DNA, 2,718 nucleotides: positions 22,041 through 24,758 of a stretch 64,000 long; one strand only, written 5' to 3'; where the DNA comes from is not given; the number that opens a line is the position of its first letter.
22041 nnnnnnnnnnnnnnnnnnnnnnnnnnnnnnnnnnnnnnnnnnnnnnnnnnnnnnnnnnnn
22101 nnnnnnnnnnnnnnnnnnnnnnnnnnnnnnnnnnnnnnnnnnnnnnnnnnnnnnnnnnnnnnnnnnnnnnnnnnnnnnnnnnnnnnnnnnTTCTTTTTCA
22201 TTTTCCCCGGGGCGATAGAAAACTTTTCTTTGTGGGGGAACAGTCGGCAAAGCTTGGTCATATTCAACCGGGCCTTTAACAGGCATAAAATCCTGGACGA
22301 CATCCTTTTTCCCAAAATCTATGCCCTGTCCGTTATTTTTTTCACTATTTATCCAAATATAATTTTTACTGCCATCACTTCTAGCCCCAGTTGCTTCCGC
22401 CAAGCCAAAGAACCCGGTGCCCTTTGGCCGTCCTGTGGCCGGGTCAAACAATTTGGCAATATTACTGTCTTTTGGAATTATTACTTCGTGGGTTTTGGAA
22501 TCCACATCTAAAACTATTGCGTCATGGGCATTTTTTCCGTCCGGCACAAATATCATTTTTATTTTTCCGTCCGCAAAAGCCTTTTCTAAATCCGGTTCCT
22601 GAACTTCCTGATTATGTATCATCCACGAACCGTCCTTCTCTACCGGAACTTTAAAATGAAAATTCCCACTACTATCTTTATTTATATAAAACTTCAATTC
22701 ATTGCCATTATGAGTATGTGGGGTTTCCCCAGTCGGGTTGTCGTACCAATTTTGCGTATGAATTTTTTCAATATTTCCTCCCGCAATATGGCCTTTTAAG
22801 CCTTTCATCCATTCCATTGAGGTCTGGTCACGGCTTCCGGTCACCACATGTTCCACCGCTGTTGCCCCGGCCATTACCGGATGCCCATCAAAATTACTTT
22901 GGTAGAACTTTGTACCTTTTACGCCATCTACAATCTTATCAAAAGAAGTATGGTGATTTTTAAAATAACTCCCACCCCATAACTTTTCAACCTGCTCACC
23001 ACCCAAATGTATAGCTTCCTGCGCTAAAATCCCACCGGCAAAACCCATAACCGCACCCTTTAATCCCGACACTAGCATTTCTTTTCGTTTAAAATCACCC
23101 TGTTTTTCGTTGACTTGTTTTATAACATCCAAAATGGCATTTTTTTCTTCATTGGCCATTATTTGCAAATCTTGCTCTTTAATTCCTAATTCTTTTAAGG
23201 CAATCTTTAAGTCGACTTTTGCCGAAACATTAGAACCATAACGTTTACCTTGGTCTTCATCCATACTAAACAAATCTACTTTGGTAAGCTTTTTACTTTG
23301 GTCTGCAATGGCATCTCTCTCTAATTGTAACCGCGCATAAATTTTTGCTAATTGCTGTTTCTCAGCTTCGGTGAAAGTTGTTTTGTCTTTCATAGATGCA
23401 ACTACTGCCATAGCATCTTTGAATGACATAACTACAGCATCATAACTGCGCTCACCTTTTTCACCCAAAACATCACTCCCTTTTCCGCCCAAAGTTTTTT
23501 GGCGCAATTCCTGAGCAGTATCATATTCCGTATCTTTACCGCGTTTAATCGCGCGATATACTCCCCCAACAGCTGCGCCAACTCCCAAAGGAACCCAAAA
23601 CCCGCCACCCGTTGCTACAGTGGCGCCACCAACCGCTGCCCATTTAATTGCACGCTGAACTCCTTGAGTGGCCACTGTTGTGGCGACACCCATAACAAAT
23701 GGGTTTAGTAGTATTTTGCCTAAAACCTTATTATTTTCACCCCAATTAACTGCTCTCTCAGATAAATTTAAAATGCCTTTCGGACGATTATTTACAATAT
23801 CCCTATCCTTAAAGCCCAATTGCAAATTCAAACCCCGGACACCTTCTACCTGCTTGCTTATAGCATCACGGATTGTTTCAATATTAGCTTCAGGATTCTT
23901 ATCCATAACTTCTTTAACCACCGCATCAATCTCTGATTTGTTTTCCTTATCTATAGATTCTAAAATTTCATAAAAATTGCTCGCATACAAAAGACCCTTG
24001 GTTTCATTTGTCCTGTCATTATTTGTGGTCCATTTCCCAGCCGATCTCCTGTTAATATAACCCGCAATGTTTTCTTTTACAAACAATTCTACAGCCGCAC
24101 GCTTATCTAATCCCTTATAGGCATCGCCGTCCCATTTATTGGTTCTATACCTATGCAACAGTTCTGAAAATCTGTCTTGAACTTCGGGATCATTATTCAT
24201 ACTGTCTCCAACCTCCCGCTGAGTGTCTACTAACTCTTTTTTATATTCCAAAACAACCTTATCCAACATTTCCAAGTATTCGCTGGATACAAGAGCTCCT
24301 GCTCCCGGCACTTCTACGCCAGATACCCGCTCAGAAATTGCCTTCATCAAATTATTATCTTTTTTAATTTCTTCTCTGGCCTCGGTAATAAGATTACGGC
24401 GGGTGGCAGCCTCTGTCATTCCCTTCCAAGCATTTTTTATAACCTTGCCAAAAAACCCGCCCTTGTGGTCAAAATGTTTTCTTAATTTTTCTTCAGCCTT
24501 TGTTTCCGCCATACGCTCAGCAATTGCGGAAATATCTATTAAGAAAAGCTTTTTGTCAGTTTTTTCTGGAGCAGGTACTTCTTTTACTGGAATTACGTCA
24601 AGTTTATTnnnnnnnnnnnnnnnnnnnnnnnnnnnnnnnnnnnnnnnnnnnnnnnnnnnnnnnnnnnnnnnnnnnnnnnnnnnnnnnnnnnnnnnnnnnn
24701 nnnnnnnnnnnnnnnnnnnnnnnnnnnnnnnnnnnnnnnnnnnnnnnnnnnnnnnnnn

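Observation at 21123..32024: ftsA and ftsZ separated by an 11-kb, six-gene insertion on the same strand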

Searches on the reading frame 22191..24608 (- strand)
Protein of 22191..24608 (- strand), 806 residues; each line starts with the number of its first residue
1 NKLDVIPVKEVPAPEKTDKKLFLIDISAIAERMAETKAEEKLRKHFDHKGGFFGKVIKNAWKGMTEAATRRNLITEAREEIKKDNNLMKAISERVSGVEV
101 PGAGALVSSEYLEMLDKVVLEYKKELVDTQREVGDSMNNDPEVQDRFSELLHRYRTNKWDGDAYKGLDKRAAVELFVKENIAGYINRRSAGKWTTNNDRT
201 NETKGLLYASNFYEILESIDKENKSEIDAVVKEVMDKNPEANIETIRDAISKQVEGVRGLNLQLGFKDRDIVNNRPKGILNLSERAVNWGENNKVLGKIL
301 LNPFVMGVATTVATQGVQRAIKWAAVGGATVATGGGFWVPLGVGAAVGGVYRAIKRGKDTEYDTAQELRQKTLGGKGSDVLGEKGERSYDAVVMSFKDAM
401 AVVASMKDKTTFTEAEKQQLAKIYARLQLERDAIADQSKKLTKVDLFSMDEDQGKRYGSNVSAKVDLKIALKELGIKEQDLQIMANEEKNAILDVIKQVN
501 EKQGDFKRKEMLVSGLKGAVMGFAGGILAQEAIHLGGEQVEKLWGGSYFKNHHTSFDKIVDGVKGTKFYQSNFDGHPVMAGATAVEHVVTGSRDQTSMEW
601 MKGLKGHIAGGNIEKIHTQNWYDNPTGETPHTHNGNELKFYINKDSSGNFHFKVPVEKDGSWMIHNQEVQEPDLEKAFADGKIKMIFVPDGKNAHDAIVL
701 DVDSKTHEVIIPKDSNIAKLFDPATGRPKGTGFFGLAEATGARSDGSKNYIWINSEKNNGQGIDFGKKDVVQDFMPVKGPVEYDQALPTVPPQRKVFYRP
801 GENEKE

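Call 49: predict_structure(alignment_id=A2)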
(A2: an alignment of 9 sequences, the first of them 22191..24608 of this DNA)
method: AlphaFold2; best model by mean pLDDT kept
length: 806 residues; sequences in the alignment: 9
mean_pLDDT: 50.7   pTM: 0.27
mean pLDDT of the five models: 50.7, 49.1, 48.9, 47.3, 46.4
residues with pLDDT >= 90: 0; 70-90: 176; 50-70: 216; < 50: 414
segments of 3 or more residues with pLDDT < 50: 1-25, 48-58, 60-64, 100-103, 123-134, 191-210, 255-369, 371-384, 433-443, 452-455, 514-638, 657-672, 755-762, 766-806
pLDDT, mean of each block of 10 residues (from residue 1): 31 34 49 71 57 46 57 75 64 54 56 65 47 52 68 72 74 74 63 39 37 59 63 67 62 46 29 28 35 32 28 25 23 23 31 39 45 46 54 78 81 83 80 43 60 51 75 78 80 73 63 47 33 31 33 33 29 25 21 26 27 23 26 37 69 55 41 60 73 68 73 75 72 71 61 49 45 31 30 35 35
secondary structure, 60 per line:
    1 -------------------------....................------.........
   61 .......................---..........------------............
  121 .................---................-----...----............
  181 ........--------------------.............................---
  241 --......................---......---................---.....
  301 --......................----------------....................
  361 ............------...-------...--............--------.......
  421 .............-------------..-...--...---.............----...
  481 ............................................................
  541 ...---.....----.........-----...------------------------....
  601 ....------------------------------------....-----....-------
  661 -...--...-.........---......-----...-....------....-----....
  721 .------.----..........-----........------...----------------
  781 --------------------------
elements in order (helices of 4 or more, strands of 3 or more residues): H26-45 H52-83 H87-96 H109-137 H141-156 H169-188 H209-237 H243-264 H268-273 H277-292 H296-300 H303-324 H341-372 H396-405 H414-433 E450-452 E455-457 H461-473 H478-543 H547-551 H556-564 H597-604 E641-644 E650-653 E662-664 E667-669 H671-679 E683-688 E698-701 E708-711 H717-720 E733-742 E748-755 E762-764

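Call 53: fold_search(model_id=the predicted structure, library=pdb)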
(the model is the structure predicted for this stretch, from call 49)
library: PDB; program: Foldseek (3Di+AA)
matches with E <= 10: 160; with E <= 0.001: 0
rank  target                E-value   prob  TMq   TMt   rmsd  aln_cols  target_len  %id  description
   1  7y8i_E                4.8e-01  0.38  0.07  0.41  10.6       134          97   11  Crystal structure of sDscam FNIII3 domain, isoform alpha7 (released 2023-05-24)
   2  8avd_B                4.8e-01  0.25  0.06  0.11  10.3       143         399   10  Cryo-EM structure for a 3:3 complex between mouse leptin and the mouse LEP-R ectodomain (local refinement) (released 2023-04-05)
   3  4a2p                  5.6e-01  0.08  0.07  0.10  21.5       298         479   14  Structure of duck RIG-I helicase domain (released 2011-10-19)
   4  3l0w_A                6.9e-01  0.10  0.06  0.19  13.9       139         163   13  Structure of split monoubiquitinated PCNA with ubiquitin in position two (released 2010-03-23)
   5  6be2_H                7.6e-01  0.13  0.07  0.20  11.9       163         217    9  Crystal structure of a polysaccharide-binding human Fab (F598) (released 2018-02-21)
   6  1x5f_MODEL_1_A        1.1e+00  0.13  0.07  0.32  12.9       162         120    9  The solution structure of the first fibronectin type III domain of human Neogenin (released 2005-11-15)
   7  5odw_C                1.1e+00  0.08  0.06  0.15  28.2       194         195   10  Structure of the FpvAI-pyocin S2 complex (released 2017-11-08)
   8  9hpz_A                1.3e+00  0.09  0.08  0.19  21.0       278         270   11  Cryo-EM structure of the wild-type flagellar filament from Roseburia hominis (released 2025-12-10)
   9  9lrz                  1.4e+00  0.08  0.08  0.17  23.3       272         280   14  Core filament of the spirochete periplasmic flagella of Leptospira biflexa (released 2025-12-24)
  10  6tpt                  1.5e+00  0.20  0.08  0.23  10.0       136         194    7  Crystal structures of FNIII domain three and four of the human leucocyte common antigen-related protein, LAR (released 2020-05-13)
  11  7aam_A                1.5e+00  0.08  0.08  0.17  34.0       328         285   11  Crystal structure of the F-BAR domain of PSTIPIP1 bound to the CTH domain of the phosphatase LYP (released 2022-02-23)
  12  9oxk_A                1.6e+00  0.04  0.06  0.12  25.8       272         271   12  CryoEM structure of FlaB filament from Shewanella oneidensis (released 2025-07-16)
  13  1qg3_B                1.8e+00  0.25  0.07  0.24   7.4       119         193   10  CRYSTAL STRUCTURE OF A TANDEM PAIR OF FIBRONECTIN TYPE III DOMAINS FROM THE CYTOPLASMIC TAIL OF INTEGRIN ALPHA6 BETA4 (released 1999-08-20)
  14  9go6_N                1.9e+00  0.09  0.09  0.16  14.9       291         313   12  Salmonella hook-filament junction complex (released 2025-04-09)
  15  8sub_Q                1.9e+00  0.08  0.07  0.09  11.7       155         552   10  E. coli SIR2-HerA complex (dodecamer SIR2 pentamer HerA) (released 2023-12-27)
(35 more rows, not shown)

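Call 77: search_protein_representatives(alignment_id=A2)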
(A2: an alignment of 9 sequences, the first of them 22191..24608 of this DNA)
Query: 9 sequences, 808 profile positions. Proteins with E-value up to 0.001 (for the whole library): 181; up to 1e-10: 119; up to 1e-30: 93. The best 150 are listed.
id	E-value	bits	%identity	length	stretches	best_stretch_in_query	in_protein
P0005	0.0e+00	1487.4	-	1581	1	1-807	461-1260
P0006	0.0e+00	1304.4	-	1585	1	9-807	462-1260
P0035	0.0e+00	1263.2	-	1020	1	138-807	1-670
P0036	0.0e+00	1205.2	-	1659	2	13-807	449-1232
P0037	0.0e+00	1074.2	-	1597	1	14-805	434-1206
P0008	6.5e-291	983.8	-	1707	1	1-807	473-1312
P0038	8.0e-198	675.9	-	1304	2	16-535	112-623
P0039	4.8e-154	531.1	-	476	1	395-807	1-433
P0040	7.0e-147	507.4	-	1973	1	6-806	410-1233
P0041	7.2e-144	497.5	-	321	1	236-548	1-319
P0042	2.3e-143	495.8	-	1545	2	12-562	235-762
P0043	8.1e-122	424.6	-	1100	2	93-562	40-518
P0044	1.1e-109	384.4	-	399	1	55-438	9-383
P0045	2.0e-102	360.4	-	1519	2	14-622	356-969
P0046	2.4e-101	356.8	-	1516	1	7-544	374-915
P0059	1.2e-74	268.6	-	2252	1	11-541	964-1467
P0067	2.6e-65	237.7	-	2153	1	9-540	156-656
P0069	4.2e-65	236.9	-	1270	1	11-540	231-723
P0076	4.0e-58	213.9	-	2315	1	24-575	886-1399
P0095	1.3e-46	175.8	-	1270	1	48-551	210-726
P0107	3.2e-42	161.3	-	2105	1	17-543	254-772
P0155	8.1e-09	50.8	-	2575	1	282-535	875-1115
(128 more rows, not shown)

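Call 78: find_encoding_contigs(protein=P0059, flank=8000, max_places=2)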
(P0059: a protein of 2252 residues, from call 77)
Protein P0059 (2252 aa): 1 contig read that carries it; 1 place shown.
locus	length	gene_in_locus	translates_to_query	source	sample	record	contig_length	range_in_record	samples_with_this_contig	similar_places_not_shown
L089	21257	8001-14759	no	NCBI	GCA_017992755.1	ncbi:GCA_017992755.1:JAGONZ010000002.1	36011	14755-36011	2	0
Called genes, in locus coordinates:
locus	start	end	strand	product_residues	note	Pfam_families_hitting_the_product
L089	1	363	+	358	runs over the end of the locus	PF10432:bact-PGI_C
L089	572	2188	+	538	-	-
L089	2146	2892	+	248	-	PF00535:Glycos_transf_2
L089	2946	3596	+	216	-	-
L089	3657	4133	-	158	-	PF18895:T4SS_pilin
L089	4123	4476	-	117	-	PF18895:T4SS_pilin (weak)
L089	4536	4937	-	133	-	PF04956:TrbC (faint), PF18895:T4SS_pilin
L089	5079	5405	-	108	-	-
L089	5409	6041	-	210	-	PF18895:T4SS_pilin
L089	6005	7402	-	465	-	PF01547:SBP_bac_1, PF13416:SBP_bac_8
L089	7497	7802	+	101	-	-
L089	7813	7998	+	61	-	-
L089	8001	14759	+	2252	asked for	-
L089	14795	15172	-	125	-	PF01641:SelR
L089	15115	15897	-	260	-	PF00483:NTP_transferase, PF12804:NTP_transf_3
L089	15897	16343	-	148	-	-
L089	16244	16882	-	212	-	PF06821:Ser_hydrolase (weak), PF00561:Abhydrolase_1, PF12146:Hydrolase_4 (weak)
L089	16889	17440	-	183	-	PF03575:Peptidase_S51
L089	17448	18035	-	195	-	PF00293:NUDIX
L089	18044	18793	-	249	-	PF03575:Peptidase_S51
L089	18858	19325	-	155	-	PF00293:NUDIX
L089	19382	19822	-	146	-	-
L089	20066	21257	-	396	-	?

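Call 80: find_encoding_contigs(protein=P0076, flank=8000, max_places=2)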
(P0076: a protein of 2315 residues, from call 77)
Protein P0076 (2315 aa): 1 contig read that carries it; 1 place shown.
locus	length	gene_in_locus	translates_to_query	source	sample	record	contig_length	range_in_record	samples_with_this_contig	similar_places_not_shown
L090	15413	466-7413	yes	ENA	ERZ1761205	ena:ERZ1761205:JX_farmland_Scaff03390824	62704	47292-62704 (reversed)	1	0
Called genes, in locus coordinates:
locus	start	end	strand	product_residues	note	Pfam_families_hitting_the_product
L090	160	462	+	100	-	-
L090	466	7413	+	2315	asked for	-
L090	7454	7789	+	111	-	-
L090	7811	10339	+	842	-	PF26449:DUF8128, PF01935:DUF87 (weak), PF02534:T4SS-DNA_transf (weak), PF10412:TrwB_AAD_bind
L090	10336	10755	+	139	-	-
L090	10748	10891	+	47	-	-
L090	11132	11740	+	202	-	-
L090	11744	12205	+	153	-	PF04138:GtrA_DPMS_TM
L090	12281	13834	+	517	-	PF05496:RuvB_N (faint), PF13177:DNA_pol3_delta2, PF13604:AAA_30 (weak), PF00004:AAA, PF13401:AAA_22, PF22608:DNAX_ATPase_lid, PF12169:DNA_pol3_gamma3, PF20964:DnaX_C, +3 more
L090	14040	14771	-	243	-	-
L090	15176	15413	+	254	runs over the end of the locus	PF03372:Exo_endo_phos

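Call 81: find_encoding_contigs(protein=P0107, flank=8000, max_places=2)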
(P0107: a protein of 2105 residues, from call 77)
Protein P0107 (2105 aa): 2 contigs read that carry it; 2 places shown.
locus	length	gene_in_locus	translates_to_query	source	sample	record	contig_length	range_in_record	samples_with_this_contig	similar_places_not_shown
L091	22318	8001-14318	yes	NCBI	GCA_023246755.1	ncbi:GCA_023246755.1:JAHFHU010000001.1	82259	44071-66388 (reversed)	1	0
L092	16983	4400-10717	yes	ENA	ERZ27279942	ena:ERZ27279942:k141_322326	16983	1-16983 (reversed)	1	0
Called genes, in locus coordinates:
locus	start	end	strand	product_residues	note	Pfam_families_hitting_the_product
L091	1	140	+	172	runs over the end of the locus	-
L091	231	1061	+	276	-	PF02498:Bro-N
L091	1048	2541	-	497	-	PF02934:GatB_N, PF02637:GatB_Yqey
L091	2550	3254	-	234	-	PF02223:Thymidylate_kin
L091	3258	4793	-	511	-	PF02511:Thy1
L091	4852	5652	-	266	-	PF00149:Metallophos (weak), PF12850:Metallophos_2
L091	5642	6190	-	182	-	PF13207:AAA_17 (weak)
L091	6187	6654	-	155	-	PF00383:dCMP_cyt_deam_1, PF14437:MafB19-deam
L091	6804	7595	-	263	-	PF00687:Ribosomal_L1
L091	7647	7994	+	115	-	PF18908:DUF5663 (weak)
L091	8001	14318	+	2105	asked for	PF00481:PP2C (faint), PF13672:PP2C_2 (weak)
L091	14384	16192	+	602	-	PF07973:tRNA_SAD, PF00587:tRNA-synt_2b, PF03129:HGTP_anticodon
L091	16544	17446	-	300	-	PF01435:Peptidase_M48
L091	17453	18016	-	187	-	PF04011:LemA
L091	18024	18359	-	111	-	PF18920:DUF5671 (faint)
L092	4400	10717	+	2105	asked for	PF00481:PP2C (faint), PF13672:PP2C_2 (weak)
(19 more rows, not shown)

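Call 87: find_encoding_contigs(protein=P0067, flank=8000, max_places=2)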
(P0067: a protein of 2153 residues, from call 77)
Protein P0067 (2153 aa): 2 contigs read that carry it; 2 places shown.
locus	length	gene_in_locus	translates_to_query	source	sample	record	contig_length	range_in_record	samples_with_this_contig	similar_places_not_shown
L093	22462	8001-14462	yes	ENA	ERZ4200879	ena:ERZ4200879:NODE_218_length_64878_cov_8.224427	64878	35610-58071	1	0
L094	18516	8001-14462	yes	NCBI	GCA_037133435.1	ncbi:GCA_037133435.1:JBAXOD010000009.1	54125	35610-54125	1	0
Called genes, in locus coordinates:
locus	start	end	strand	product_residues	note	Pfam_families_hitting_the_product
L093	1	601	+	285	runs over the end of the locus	-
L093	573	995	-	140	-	-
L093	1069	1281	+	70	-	-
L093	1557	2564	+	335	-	PF01368:DHH (weak), PF02833:DHHA2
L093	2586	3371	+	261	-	PF00702:Hydrolase, PF13419:HAD_2, PF13242:Hydrolase_like (weak)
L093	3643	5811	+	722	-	-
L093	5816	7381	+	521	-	PF01875:Memo, PF09587:PGA_cap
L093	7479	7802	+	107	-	-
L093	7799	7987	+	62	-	-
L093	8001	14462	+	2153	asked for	-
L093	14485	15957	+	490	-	PF17914:HopA1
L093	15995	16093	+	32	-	-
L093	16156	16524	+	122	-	-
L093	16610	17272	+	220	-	PF00730:HhH-GPD, PF00633:HHH (weak), PF10576:EndIII_4Fe-2S (weak)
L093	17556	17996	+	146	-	-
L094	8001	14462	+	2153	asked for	-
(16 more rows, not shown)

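Call 88: find_encoding_contigs(protein=P0155, flank=8000, max_places=2)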
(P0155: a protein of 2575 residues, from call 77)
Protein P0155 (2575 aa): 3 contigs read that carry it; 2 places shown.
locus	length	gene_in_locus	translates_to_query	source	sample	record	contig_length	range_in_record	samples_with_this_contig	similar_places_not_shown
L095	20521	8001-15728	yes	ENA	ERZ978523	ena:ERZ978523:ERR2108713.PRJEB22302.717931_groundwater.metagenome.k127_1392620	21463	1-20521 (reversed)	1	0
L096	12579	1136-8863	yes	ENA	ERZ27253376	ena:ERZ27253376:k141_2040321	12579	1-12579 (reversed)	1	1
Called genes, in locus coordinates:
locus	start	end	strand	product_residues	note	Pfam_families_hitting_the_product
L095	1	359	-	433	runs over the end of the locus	?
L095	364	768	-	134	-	PF00213:OSCP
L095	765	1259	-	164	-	-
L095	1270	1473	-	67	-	PF00137:ATP-synt_C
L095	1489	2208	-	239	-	PF00119:ATP-synt_A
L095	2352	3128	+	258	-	-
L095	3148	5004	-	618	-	PF02463:SMC_N (faint), PF00005:ABC_tran, PF13304:AAA_21 (faint)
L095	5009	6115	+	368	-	PF00579:tRNA-synt_1b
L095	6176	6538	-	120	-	-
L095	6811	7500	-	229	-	-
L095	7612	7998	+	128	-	PF18908:DUF5663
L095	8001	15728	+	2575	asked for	-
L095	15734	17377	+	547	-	PF03816:LytR_cpsA_psr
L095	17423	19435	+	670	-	PF17191:RecG_wedge, PF01336:tRNA_anti-codon, PF00270:DEAD, PF04851:ResIII, PF00271:Helicase_C, PF22590:Cas3-like_C_2 (weak), PF19833:RecG_dom3_C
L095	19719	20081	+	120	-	PF01029:NusB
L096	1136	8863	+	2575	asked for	-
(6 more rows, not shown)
